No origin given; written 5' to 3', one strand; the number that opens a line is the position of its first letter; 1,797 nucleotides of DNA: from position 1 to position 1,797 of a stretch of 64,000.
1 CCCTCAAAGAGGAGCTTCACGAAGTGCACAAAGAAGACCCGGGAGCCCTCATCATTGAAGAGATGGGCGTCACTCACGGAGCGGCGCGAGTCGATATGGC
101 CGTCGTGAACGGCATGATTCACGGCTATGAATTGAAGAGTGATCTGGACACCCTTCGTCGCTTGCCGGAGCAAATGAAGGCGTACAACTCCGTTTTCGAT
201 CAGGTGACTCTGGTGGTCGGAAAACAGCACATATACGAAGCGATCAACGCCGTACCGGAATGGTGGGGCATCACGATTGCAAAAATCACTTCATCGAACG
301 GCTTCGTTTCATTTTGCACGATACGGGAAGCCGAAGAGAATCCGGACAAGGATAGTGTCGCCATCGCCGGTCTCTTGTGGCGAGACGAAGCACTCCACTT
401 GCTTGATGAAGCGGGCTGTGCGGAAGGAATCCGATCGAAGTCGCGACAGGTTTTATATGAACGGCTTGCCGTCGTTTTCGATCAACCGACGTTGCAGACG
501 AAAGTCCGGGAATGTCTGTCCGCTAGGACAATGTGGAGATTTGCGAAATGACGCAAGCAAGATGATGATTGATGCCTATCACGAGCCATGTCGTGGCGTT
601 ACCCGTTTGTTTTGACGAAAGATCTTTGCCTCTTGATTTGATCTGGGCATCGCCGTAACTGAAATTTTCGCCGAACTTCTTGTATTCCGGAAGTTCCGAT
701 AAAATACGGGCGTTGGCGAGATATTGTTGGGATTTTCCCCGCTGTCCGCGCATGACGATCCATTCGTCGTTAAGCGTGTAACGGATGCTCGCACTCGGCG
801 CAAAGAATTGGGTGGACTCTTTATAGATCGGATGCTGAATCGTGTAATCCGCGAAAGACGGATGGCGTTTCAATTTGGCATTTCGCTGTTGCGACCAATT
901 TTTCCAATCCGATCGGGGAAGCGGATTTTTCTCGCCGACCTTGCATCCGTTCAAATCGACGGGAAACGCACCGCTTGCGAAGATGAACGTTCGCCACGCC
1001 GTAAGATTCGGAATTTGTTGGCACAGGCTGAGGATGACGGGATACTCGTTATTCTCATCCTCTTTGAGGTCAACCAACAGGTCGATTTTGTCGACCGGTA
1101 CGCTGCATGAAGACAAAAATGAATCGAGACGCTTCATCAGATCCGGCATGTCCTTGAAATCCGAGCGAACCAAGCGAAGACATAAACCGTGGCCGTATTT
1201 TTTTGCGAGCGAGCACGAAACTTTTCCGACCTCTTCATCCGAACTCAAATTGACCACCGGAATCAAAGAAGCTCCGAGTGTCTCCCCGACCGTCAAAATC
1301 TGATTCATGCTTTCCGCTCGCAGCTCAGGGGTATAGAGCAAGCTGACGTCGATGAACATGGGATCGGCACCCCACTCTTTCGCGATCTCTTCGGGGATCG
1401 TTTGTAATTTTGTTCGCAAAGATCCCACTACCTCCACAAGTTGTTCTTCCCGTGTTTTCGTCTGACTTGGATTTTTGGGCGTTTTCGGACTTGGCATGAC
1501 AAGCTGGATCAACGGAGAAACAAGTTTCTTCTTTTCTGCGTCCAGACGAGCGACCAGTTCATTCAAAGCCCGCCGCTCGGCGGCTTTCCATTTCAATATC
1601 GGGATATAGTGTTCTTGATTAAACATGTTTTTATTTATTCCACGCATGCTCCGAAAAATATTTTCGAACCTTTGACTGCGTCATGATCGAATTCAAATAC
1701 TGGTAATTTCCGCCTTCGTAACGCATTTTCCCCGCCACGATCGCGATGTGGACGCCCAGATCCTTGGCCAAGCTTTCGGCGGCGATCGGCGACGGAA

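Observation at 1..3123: Candidate uncharacterised defence module: HigB toxin, HigA-HTH fused to ImmA/IrrE M78 peptidase, Beta-protein (sce7725-like), with convergent PD-(D/E)xK (sce7726-like) gene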

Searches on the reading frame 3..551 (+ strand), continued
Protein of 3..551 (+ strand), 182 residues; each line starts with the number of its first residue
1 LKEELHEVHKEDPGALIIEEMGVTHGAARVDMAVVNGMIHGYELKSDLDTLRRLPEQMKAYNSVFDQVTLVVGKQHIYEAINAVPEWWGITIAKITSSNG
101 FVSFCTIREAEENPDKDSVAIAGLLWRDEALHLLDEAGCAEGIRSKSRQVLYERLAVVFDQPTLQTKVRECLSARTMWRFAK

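Call 104: search_protein_representatives(alignment_id=A2)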
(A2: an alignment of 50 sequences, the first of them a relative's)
Query: 50 sequences, 206 profile positions. Proteins with E-value up to 0.001 (for the whole library): 4715; up to 1e-10: 2729; up to 1e-30: 1060. The best 150 are listed.
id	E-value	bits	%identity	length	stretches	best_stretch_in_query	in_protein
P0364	5.1e-91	320.1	-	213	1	4-205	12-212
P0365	2.8e-88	311.1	-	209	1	4-206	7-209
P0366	7.2e-83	293.5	-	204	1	2-205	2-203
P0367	2.2e-78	278.8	-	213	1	4-205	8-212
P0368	6.6e-76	270.7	-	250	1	3-205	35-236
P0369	1.9e-74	266.0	-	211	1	3-205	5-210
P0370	8.0e-74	263.9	-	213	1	3-206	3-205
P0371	1.8e-72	259.5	-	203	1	7-203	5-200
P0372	2.7e-70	252.4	-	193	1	10-199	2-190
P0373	1.6e-69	249.8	-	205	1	8-205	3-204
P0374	1.7e-69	249.8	-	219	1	4-206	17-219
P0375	1.8e-66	239.9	-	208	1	6-205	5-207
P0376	2.3e-66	239.5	-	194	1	9-199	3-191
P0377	5.6e-66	238.3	-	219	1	3-205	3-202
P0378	9.0e-66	237.6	-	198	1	8-205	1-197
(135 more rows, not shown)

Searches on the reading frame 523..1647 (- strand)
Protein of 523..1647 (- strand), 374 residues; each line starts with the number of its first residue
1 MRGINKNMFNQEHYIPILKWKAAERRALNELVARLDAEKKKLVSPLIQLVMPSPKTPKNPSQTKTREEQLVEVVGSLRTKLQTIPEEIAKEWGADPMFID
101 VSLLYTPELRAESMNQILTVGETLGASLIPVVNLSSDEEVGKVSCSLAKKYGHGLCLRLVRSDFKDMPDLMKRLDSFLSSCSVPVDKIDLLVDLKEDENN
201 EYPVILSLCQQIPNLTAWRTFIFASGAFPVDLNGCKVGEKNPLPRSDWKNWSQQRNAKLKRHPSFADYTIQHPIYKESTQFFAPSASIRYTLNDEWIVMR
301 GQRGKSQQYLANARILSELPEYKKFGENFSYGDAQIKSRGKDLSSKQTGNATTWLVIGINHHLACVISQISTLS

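Call 4: search_protein_families(library=pfam, proteins=[window:523-1647:-], max_evalue=0.1)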
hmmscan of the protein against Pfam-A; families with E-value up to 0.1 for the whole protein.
window:523-1647:- (374 aa): 1 family
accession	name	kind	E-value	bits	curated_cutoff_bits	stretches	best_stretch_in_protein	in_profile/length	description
PF14350.11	Beta_protein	-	4.3e-52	178.1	27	1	14-367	1-341/342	Beta protein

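Call 5: search_protein_families(library=ncbifam, proteins=[window:523-1647:-], max_evalue=0.1)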
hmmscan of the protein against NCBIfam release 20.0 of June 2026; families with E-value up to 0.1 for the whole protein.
window:523-1647:- (374 aa): 0 families

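Call 6: search_protein_families(library=padloc, proteins=[window:523-1647:-], max_evalue=0.1)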
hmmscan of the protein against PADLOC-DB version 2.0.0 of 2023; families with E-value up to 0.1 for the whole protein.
window:523-1647:- (374 aa): 3 families
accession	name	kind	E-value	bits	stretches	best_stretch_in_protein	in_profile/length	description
PDLC03984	PD-Lambda-2_C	-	3.4e-36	123.1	1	12-371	3-362/377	-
PDLC03983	PD-Lambda-2_C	-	3.2e-32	110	1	11-373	4-354/374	-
PDLC02985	beta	-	2.4e-09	34.4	1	270-367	245-337/355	-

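Call 50: find_homologous_proteins(query=window:523-1647:-, max_evalue=0.00001)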
Query window:523-1647:- (374 aa): 464 proteins with E <= 0.00001 among 3186 candidates; the best 120 are listed.
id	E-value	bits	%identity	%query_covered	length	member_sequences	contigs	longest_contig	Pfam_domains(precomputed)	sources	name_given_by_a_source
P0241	2.0e-250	848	100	100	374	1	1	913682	PF14350.12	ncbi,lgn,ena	-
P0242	2.6e-195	667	78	98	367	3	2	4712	PF14350.12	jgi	-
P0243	3.9e-178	610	70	98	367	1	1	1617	PF14350.12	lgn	-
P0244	6.6e-177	606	71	98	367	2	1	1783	PF14350.12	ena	-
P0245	1.4e-136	474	59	98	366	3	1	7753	PF14350.12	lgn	-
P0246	9.1e-135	468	59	98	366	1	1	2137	PF14350.12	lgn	-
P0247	1.0e-134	468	59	98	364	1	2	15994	PF14350.12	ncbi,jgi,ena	-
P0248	1.2e-134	467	59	98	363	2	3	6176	PF14350.12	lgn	-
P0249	7.6e-134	465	58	98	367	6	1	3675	PF14350.12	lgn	-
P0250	7.4e-133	461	58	98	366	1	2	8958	PF14350.12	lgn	-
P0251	7.6e-133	461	59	98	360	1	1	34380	PF14350.12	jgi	jgi:hypothetical protein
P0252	1.5e-132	460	59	98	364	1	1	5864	PF14350.12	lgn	-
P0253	7.1e-132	458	56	98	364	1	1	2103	PF14350.12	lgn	-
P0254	1.9e-131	457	57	98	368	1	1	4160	PF14350.12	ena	-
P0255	2.0e-131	457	75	70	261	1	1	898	PF14350.12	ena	-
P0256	2.0e-131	457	59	98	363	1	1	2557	PF14350.12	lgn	-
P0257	6.5e-131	455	59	98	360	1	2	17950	PF14350.12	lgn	-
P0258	7.4e-131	455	59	98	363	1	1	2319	PF14350.12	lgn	-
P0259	2.5e-130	453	57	98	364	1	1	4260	PF14350.12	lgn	-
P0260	4.1e-130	452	57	98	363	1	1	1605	PF14350.12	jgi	jgi:hypothetical protein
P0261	6.9e-130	452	59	98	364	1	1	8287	PF14350.12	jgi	jgi:hypothetical protein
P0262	3.9e-129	449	58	98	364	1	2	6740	PF14350.12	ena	-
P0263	5.5e-129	449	55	100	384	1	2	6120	PF14350.12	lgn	-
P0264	8.1e-129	448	58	96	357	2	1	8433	PF14350.12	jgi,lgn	-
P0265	1.5e-128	447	57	98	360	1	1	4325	PF14350.12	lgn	-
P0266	1.3e-127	444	57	98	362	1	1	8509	PF14350.12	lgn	-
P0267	3.7e-127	443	55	100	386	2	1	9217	PF14350.12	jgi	-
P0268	5.5e-125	435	56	98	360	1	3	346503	PF14350.12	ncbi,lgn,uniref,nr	ncbi:beta family protein [Candidatus Manganitrophus noduliformans]|uniref:Beta protein n=1 Tax=Candi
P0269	1.8e-124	434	56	98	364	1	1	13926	PF14350.12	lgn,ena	-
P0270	3.1e-123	430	55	98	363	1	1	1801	PF14350.12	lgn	-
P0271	6.6e-120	419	56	98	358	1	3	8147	PF14350.12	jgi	jgi:hypothetical protein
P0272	7.7e-120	419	56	98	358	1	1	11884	PF14350.12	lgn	-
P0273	1.3e-119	418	58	91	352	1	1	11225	PF14350.12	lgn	-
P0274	1.6e-119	418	54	98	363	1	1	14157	PF14350.12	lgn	-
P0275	9.2e-119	415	53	98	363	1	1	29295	PF14350.12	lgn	-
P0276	6.3e-115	402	54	98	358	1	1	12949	PF14350.12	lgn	-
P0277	5.4e-113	396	51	98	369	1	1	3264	PF14350.12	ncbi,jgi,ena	-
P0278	9.7e-113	395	50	98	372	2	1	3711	PF14350.12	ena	-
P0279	3.9e-112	393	50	98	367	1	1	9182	PF14350.12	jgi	jgi:hypothetical protein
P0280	4.5e-112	393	53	98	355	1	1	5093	PF14350.12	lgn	-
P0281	1.0e-111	392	53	98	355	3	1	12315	PF14350.12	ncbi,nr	ncbi:MAG: beta family protein [Thermodesulfovibrionales bacterium]|nr:beta family protein [Thermodes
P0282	4.3e-111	390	54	98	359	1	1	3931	PF14350.12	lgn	-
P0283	5.0e-111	390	54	98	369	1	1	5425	PF14350.12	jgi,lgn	-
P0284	3.5e-110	387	51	98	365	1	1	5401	PF14350.12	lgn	-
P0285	1.1e-109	385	79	56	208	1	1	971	PF14350.12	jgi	jgi:hypothetical protein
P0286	1.3e-109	385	49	98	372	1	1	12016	PF14350.12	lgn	-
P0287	1.5e-109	385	48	98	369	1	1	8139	PF14350.12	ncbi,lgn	ncbi:MAG: beta family protein [Armatimonadota bacterium]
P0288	2.7e-109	384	50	98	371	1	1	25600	PF14350.12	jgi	-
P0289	3.6e-107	377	51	98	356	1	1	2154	PF14350.12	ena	-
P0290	1.9e-106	374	49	98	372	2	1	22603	PF14350.12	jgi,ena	jgi:hypothetical protein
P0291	2.2e-106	374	49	98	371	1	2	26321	PF14350.12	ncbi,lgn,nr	ncbi:beta family protein [Candidatus Parcubacteria bacterium]|nr:beta family protein [Patescibacteri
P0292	9.4e-106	372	49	98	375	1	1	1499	PF14350.12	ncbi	-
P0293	5.1e-104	367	47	98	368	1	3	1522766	PF14350.12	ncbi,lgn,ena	-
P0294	6.6e-104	366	50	98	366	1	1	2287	PF14350.12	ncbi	-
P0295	6.8e-104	366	49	98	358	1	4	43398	PF14350.12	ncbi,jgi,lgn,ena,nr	ncbi:MAG: hypothetical protein COV46_05085 [Deltaproteobacteria bacterium CG11_big_fil_rev_8_21_14_0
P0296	1.4e-103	365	50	98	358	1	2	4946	PF14350.12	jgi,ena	jgi:hypothetical protein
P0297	1.7e-103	365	51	98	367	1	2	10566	PF14350.12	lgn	-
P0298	2.2e-102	361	48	98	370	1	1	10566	PF14350.12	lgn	-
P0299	1.4e-101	358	48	98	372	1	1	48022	PF14350.12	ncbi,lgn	-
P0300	1.5e-101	358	49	98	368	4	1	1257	PF14350.12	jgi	jgi:hypothetical protein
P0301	7.8e-101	356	49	98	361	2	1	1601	PF14350.12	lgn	-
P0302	1.1e-100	356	46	98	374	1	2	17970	PF14350.12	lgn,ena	-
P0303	2.5e-100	354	49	98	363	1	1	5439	PF14350.12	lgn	-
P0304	2.5e-100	354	48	98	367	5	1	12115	PF14350.12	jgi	-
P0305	3.2e-100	354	47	98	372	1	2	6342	PF14350.12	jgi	jgi:hypothetical protein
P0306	6.0e-100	353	47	99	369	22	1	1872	PF14350.12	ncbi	-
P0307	6.4e-100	353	47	99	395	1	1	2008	PF14350.12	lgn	-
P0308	7.9e-100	353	48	98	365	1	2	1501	PF14350.12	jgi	-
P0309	9.7e-100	352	47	100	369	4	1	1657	PF14350.12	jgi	jgi:hypothetical protein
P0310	1.1e-99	352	47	100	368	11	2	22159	PF14350.12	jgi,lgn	jgi:hypothetical protein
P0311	1.5e-99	352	49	99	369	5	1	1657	PF14350.12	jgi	-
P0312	2.1e-99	351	48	98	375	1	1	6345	PF14350.12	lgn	-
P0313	3.8e-99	351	48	99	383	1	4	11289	PF14350.12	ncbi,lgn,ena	-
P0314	4.5e-99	350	46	100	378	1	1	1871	PF14350.12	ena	-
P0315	5.1e-99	350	48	98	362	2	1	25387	PF14350.12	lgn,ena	-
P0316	5.9e-99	350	48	98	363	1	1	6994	PF14350.12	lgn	-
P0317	6.7e-99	350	46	100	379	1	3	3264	PF14350.12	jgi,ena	-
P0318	1.1e-98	349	47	99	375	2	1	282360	PF14350.12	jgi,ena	-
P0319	1.4e-98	349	47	98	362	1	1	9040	PF14350.12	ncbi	-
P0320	1.4e-98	349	48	98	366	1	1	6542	PF14350.12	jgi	-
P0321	1.5e-98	348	48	98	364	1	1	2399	PF14350.12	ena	-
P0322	2.1e-98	348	48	99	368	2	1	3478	PF14350.12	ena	-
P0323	2.4e-98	348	47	98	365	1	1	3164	PF14350.12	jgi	jgi:hypothetical protein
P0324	2.5e-98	348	48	98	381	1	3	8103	PF14350.12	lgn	-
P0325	3.0e-98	348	47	98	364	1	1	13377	PF14350.12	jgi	jgi:hypothetical protein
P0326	3.0e-98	348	48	99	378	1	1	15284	PF14350.12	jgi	-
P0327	3.1e-98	348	47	98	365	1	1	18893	PF14350.12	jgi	jgi:hypothetical protein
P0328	3.5e-98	347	46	98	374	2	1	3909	PF14350.12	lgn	-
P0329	4.0e-98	347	49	98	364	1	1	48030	PF14350.12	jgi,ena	jgi:hypothetical protein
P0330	5.0e-98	347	50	98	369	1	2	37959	PF14350.12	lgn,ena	-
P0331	9.7e-98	346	47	98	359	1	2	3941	PF14350.12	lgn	-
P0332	1.2e-97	346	47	100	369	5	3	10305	PF14350.12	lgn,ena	-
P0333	1.2e-97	346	48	98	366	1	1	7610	PF14350.12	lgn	-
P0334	1.5e-97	345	48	99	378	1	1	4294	PF14350.12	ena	-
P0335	1.8e-97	345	47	99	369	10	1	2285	PF14350.12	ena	-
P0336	1.9e-97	345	49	98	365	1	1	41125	PF14350.12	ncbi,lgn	-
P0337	2.3e-97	345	48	99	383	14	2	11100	PF14350.12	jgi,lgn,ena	-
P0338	2.5e-97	345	48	98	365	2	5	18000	PF14350.12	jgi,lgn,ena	jgi:hypothetical protein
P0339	2.6e-97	344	48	98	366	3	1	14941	PF14350.12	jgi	jgi:hypothetical protein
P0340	2.9e-97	344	48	98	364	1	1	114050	PF14350.12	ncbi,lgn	-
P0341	3.1e-97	344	48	98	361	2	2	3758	PF14350.12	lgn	-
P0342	4.1e-97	344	47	98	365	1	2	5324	PF14350.12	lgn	-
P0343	4.2e-97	344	48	98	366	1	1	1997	PF14350.12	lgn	-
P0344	5.4e-97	343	47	99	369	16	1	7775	PF14350.12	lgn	-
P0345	6.3e-97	343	47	98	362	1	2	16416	PF14350.12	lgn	-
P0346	6.8e-97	343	49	98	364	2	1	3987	PF14350.12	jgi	jgi:hypothetical protein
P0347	7.0e-97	343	47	99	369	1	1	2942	PF14350.12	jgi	jgi:hypothetical protein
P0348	7.2e-97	343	47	98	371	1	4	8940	PF14350.12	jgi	jgi:hypothetical protein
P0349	7.7e-97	343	46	100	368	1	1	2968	PF14350.12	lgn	-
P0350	7.8e-97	343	47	98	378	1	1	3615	PF14350.12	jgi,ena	-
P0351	9.1e-97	343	46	99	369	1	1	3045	PF14350.12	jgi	jgi:hypothetical protein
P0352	9.6e-97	343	46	98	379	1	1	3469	PF14350.12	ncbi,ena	-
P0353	1.0e-96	343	46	100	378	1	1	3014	PF14350.12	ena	-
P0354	1.1e-96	342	47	100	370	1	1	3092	PF14350.12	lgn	-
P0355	1.3e-96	342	48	98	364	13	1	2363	PF14350.12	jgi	jgi:Beta protein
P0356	1.3e-96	342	47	98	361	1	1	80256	PF14350.12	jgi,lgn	-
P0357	1.7e-96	342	48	99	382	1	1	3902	PF14350.12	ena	-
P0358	1.9e-96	342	48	98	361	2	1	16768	PF14350.12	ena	-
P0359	1.9e-96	342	47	98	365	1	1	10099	PF14350.12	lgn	-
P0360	2.1e-96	341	47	100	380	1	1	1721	PF14350.12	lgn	-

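Call 55: search_solved_structures(query=A3, max_evalue=1)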
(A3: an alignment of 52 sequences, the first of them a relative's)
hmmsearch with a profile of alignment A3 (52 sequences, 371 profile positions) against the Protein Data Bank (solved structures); distinct sequences matched with E-value up to 1: 4.
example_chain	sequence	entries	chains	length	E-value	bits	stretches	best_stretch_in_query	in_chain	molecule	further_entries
1mvg_A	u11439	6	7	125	0.055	15.7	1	278-326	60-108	Liver basic Fatty Acid Binding Protein | Fatty acid-binding protein | Fatty acid-binding protein, liver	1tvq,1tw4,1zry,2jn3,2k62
7o0j_A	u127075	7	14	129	0.06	15.6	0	278-326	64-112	Fatty acid-binding protein, liver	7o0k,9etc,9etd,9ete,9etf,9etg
2lfo_A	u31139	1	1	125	0.064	15.5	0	278-326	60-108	Fatty acid-binding protein, liver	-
8z1i_A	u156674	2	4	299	0.82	11.9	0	156-205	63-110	Art22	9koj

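Call 65: predict_structure(alignment_id=A3)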
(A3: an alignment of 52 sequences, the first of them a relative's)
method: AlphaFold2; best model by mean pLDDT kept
length: 374 residues; sequences in the alignment: 52
mean_pLDDT: 90.6   pTM: 0.91
mean pLDDT of the five models: 90.6, 90.3, 89.8, 89.7, 89.0
residues with pLDDT >= 90: 287; 70-90: 63; 50-70: 10; < 50: 14
segments of 3 or more residues with pLDDT < 50: 1-5, 274-282
pLDDT, mean of each block of 10 residues (from residue 1): 54 95 96 95 96 88 89 95 96 97 94 98 97 91 97 97 96 96 96 86 96 95 88 87 93 92 93 50 67 93 85 95 95 97 91 93 96 84
secondary structure, 60 per line:
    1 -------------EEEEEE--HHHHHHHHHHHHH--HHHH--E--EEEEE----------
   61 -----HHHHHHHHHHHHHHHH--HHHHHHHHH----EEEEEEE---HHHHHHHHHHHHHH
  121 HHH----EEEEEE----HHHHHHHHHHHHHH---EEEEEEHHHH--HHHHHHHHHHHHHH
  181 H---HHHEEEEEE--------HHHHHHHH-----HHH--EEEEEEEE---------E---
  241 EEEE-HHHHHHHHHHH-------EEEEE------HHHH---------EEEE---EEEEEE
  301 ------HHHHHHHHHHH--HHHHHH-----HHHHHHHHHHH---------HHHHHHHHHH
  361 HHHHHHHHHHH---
elements in order: E14-19 H22-34 H37-40 E46-50 H66-81 H84-92 E97-103 H107-123 E128-133 H138-151 E155-160 H161-164 H167-181 E188-193 H202-209 E220-227 E241-244 H246-256 E264-268 H275-278 E288-291 E295-300 H307-317 H320-325 H331-341 H351-371

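Call 83: fold_search(model_id=the predicted structure, library=pdb)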
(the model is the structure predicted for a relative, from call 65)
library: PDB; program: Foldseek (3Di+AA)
matches with E <= 10: 1662; with E <= 0.001: 6
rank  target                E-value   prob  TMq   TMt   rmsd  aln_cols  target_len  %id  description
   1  8k7m_A                4.1e-06  1.00  0.35  0.52   8.9       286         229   10  De novo design protein -T01 (released 2024-07-31)
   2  8k7m_B                5.1e-06  1.00  0.35  0.51   8.8       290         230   10  De novo design protein -T01 (released 2024-07-31)
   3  2epk                  7.4e-05  1.00  0.37  0.25  15.3       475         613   13  N-acetyl-B-D-glucosaminidase (GCNA) from Streptococcus gordonii (released 2008-03-11)
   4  7uek                  8.7e-05  1.00  0.36  0.53   8.6       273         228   13  Crystal structure of a de novo designed ovoid TIM barrel OT3 (released 2023-01-18)
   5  8k7o                  5.4e-04  1.00  0.32  0.46   8.4       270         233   11  De novo design protein -T03 (released 2024-07-31)
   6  3nav_B                8.5e-04  1.00  0.27  0.37   9.9       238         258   11  Crystal structure of an alpha subunit of tryptophan synthase from Vibrio cholerae O1 biovar El Tor str. N16961 (released 2010-06-30)
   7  4pgl_B                1.2e-03  0.99  0.33  0.40   8.0       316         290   11  Crystal structure of engineered D-tagatose 3-epimerase PcDTE-ILS6 (released 2014-10-22)
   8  5u7s_B                1.3e-03  1.00  0.39  0.43  10.6       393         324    8  Crystal structure of a fructose-bisphosphate aldolase, class II, Calvin cycle subtype from Acinetobacter baumannii (released 2016-12-28)
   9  2dzu_B                1.3e-03  1.00  0.38  0.53   8.6       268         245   13  Structure of mutant tryptophan synthase alpha-subunit (D110N) from a hyperthermophile, Pyrococcus furiosus (released 2007-08-28)
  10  1v7y_A                1.6e-03  0.99  0.25  0.34   9.3       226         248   10  Crystal structure of tryptophan synthase alpha-subunit from Escherichia coli at room temperature (released 2005-02-15)
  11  2dzv_B                1.7e-03  1.00  0.36  0.50   8.6       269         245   13  Structure of mutant tryptophan synthase alpha-subunit (D146A) from a hyperthermophile, Pyrococcus furiosus (released 2007-08-28)
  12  3kxq_A                1.7e-03  1.00  0.33  0.47   6.9       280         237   11  Crystal structure of triosephosphate isomerase from bartonella henselae at 1.6A resolution (released 2009-12-22)
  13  6e58_B                1.8e-03  0.97  0.29  0.16  10.4       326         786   10  Crystal structure of Streptococcus pyogenes endo-beta-N-acetylglucosaminidase (EndoS2) (released 2019-02-06)
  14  7th5_B                2.1e-03  1.00  0.39  0.49   8.8       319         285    8  Thermus thermophilus methylenetetrahydrofolate reductase (released 2023-01-18)
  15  4ytr_B                2.1e-03  0.98  0.33  0.39   7.9       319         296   10  Crystal structure of D-tagatose 3-epimerase C66S from Pseudomonas cichorii in complex with 1-deoxy L-tagatose (released 2016-03-23)
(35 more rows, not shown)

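Call 100: search_protein_families(library=phrogs, proteins=[P0241], max_evalue=0.001)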
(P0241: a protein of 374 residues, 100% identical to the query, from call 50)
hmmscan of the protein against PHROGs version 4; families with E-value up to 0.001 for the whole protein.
P0241 (374 aa): 1 family
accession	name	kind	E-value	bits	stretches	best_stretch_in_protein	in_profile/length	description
phrog_9159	-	unknown function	2.5e-55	189.3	1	10-373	2-353/356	-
